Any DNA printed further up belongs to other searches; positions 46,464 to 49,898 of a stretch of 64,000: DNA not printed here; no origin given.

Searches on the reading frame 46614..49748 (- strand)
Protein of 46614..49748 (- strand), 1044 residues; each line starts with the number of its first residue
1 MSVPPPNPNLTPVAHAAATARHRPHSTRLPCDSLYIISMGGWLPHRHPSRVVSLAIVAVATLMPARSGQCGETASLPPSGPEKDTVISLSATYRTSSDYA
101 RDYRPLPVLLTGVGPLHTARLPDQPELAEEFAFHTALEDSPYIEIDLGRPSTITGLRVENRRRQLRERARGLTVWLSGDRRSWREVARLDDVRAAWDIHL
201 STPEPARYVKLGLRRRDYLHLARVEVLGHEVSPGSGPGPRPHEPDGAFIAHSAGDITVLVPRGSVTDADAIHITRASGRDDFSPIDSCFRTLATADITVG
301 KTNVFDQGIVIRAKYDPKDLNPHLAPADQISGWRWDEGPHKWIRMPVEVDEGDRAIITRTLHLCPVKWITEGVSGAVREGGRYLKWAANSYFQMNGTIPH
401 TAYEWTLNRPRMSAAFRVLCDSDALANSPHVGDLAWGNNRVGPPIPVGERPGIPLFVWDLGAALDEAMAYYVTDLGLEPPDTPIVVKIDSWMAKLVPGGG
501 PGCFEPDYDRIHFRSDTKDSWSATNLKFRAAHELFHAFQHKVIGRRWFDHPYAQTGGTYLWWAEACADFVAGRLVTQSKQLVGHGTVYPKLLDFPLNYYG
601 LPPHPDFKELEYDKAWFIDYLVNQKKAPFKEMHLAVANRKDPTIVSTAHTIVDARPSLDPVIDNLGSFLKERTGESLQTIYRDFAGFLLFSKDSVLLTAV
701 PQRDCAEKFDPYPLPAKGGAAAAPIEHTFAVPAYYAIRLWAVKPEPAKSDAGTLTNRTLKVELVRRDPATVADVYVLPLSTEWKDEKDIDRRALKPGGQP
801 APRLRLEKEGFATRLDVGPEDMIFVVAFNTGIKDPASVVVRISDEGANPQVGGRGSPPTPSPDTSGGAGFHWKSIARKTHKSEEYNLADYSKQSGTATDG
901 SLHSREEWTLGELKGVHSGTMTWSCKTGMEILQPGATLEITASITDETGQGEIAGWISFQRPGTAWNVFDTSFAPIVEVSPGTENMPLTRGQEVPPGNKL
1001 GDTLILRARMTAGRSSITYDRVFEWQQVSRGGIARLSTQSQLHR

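Call 8: search_protein_families(library=pfam, proteins=[window:46614-49748:-], max_evalue=0.001)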
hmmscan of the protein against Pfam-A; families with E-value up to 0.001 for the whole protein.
window:46614-49748:- (1044 aa): 2 families
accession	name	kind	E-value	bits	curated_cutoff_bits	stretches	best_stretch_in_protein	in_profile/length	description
PF22633.2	F5_F8_type_C_2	-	5e-08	33.9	27.8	1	134-211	13-91/91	NedA-like, galactose-binding domain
PF00754.31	F5_F8_type_C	-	1.3e-07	32.2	28.2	1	138-215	31-114/127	F5/8 type C domain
